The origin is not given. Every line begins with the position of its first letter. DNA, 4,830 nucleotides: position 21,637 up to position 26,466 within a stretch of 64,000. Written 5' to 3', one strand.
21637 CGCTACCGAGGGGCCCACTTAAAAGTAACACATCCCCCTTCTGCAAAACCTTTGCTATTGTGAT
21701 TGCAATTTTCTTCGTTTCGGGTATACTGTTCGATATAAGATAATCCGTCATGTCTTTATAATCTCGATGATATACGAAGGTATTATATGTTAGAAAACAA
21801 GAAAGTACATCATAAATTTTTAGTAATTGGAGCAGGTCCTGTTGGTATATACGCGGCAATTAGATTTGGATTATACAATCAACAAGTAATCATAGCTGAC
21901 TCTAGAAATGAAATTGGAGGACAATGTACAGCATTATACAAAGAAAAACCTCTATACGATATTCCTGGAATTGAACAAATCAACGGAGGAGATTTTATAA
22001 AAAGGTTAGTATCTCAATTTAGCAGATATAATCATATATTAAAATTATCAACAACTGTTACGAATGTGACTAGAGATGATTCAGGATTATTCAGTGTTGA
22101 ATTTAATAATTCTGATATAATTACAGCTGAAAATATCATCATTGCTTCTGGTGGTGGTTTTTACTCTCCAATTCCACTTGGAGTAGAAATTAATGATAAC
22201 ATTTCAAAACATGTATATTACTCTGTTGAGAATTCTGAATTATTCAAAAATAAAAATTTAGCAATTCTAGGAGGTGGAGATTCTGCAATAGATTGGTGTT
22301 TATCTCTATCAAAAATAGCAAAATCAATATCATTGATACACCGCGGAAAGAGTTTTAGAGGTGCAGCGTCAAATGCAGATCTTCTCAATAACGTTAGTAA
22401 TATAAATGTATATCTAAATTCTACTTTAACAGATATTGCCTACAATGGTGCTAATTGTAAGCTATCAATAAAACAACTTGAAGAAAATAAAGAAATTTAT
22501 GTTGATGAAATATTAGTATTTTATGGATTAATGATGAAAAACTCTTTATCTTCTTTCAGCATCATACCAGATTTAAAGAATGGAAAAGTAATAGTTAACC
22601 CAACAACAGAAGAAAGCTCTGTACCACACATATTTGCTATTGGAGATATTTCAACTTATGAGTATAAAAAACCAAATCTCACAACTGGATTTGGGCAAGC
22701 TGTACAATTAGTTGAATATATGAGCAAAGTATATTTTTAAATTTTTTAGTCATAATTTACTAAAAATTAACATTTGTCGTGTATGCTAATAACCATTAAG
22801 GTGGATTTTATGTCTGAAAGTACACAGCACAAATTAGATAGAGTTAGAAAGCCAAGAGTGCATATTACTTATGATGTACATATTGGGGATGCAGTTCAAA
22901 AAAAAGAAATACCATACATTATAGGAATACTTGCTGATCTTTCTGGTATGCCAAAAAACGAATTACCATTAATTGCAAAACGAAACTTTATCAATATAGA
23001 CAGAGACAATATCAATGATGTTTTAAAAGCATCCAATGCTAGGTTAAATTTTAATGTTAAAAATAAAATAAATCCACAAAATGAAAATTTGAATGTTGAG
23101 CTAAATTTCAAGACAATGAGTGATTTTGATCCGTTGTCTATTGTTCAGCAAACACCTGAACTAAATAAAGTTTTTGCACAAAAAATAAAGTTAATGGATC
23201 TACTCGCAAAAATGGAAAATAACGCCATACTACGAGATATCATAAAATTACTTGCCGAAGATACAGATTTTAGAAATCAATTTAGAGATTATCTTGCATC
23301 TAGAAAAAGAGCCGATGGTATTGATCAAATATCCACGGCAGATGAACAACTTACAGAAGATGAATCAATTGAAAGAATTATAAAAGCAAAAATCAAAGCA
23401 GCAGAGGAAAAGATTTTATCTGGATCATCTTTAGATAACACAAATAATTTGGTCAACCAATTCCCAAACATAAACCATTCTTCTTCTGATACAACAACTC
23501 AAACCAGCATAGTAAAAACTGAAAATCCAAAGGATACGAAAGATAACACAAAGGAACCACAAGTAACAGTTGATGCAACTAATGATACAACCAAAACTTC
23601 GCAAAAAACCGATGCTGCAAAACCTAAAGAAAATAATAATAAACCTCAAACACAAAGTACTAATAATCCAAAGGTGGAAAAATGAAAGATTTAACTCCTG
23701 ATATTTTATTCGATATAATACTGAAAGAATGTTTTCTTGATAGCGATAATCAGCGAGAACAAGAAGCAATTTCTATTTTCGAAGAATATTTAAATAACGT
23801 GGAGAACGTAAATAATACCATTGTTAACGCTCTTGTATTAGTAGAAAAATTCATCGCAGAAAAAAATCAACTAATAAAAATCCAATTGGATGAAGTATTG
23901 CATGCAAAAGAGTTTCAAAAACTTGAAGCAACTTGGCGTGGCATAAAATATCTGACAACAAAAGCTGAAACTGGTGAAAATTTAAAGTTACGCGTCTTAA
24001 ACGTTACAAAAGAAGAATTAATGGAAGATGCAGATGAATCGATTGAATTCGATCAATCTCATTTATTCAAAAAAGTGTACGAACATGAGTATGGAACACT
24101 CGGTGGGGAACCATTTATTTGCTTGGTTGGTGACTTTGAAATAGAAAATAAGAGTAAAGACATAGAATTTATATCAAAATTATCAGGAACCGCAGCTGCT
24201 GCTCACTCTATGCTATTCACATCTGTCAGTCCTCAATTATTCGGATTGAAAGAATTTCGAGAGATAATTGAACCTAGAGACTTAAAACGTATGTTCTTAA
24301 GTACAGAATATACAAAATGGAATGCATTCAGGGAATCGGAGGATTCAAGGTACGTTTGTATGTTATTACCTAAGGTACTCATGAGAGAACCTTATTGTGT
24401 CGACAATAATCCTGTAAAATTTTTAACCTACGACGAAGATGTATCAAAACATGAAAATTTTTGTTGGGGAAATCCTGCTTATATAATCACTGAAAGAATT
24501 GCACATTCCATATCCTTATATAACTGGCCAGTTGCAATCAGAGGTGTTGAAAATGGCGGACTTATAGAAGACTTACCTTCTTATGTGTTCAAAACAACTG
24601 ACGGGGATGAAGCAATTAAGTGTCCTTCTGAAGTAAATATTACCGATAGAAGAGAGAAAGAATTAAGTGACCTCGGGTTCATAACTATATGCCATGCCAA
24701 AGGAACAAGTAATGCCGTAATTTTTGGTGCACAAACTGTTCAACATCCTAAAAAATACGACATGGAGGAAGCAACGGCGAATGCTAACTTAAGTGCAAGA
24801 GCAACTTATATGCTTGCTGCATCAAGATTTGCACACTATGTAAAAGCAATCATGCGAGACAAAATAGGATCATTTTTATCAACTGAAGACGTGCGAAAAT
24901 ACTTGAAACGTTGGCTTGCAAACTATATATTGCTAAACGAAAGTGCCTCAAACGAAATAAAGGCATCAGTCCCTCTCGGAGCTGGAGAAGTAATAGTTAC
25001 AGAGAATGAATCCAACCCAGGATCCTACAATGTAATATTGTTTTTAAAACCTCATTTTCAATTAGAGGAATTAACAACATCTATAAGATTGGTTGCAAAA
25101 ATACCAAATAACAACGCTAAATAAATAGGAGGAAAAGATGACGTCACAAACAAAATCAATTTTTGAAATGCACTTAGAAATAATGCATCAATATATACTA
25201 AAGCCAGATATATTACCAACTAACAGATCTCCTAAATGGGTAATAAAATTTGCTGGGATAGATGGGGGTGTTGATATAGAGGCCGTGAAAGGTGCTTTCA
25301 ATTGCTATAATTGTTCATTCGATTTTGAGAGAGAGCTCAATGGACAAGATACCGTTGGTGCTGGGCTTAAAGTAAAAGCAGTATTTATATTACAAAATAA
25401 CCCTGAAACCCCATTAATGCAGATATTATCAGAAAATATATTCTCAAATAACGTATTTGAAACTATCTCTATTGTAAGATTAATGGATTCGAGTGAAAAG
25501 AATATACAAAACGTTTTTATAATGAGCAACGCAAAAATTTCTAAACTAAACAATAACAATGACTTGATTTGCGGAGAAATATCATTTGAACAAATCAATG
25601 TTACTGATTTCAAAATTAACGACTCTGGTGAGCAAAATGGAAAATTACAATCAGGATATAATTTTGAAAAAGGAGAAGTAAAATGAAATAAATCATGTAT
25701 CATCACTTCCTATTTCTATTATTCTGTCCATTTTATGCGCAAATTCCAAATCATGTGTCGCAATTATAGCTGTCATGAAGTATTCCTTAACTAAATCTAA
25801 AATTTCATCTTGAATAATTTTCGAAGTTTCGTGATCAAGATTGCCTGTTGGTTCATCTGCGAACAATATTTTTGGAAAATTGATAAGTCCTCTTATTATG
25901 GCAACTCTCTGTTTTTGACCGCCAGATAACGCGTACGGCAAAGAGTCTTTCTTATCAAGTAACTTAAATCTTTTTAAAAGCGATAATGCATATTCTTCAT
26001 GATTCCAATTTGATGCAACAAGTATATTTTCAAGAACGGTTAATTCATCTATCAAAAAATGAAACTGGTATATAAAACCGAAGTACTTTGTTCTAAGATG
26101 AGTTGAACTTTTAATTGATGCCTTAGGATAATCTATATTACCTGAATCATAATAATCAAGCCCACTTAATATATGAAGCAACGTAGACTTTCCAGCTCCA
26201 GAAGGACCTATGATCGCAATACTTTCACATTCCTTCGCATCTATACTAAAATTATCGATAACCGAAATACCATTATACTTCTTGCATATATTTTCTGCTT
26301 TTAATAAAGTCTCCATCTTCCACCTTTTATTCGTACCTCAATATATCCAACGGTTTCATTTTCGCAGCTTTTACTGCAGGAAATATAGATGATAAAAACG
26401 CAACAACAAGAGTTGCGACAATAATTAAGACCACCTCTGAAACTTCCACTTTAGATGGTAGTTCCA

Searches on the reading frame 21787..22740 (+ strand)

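Call 17: search_protein_families(library=pfam, proteins=[window:21787-22740:+], max_evalue=0.001)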
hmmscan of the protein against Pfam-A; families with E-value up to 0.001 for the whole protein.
window:21787-22740:+ (317 aa): 7 families
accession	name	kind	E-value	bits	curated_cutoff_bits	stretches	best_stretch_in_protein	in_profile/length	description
PF07992.20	Pyr_redox_2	-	7.9e-27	94.9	26.1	1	10-295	2-280/291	Pyridine nucleotide-disulphide oxidoreductase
PF13738.12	Pyr_redox_3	-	2.8e-22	79.8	30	1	13-286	2-305/305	Pyridine nucleotide-disulphide oxidoreductase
PF03486.20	HI0933_like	-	2.4e-11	44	50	0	10-44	2-36/244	HI0933-like protein Rossmann domain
PF00070.33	Pyr_redox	-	9.3e-11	42.5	22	1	158-222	2-71/82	Pyridine nucleotide-disulphide oxidoreductase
PF13434.12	Lys_Orn_oxgnase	-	4.7e-05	23.1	21.3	1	82-193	109-228/339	L-lysine 6-monooxygenase/L-ornithine 5-monooxygenase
PF12831.13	FAD_oxidored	-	0.00018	21.4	27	1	12-77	3-67/416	FAD dependent oxidoreductase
PF13450.12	NAD_binding_8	-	0.00045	20.9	21.9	0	13-48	1-36/68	NAD(P)-binding Rossmann-like domain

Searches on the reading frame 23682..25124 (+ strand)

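Call 17: search_protein_families(library=pfam, proteins=[window:23682-25124:+], max_evalue=0.001)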
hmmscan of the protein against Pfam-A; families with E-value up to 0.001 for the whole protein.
window:23682-25124:+ (480 aa): 2 families
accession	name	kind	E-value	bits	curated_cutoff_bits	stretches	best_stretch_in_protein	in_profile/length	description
PF05943.17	VipB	-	7.5e-112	373.7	27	1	56-354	2-301/301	EvpB/VC_A0108, tail sheath N-terminal domain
PF18945.5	VipB_2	-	6.8e-38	129.8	27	1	363-474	1-112/112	EvpB/VC_A0108, tail sheath gpW/gp25-like domain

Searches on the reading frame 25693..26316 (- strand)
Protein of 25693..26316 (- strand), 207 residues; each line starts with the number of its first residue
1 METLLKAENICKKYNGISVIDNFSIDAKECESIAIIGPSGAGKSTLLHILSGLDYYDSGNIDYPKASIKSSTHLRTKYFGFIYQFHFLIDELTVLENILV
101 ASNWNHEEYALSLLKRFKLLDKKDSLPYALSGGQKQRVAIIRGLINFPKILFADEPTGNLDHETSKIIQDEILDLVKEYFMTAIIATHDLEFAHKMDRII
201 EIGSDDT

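Call 17: search_protein_families(library=pfam, proteins=[window:25693-26316:-], max_evalue=0.001)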
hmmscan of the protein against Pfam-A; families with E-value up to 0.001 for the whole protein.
window:25693-26316:- (207 aa): 3 families
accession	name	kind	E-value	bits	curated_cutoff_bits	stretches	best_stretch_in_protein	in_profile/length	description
PF00005.33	ABC_tran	-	2.1e-29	103.3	25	1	21-157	2-136/137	ABC transporter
PF13304.12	AAA_21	-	4.7e-05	24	27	0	34-54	3-23/304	AAA domain, putative AbiEii toxin, Type IV TA system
PF13555.12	AAA_29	-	0.00042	20.4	27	1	25-47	17-39/61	P-loop containing region of AAA domain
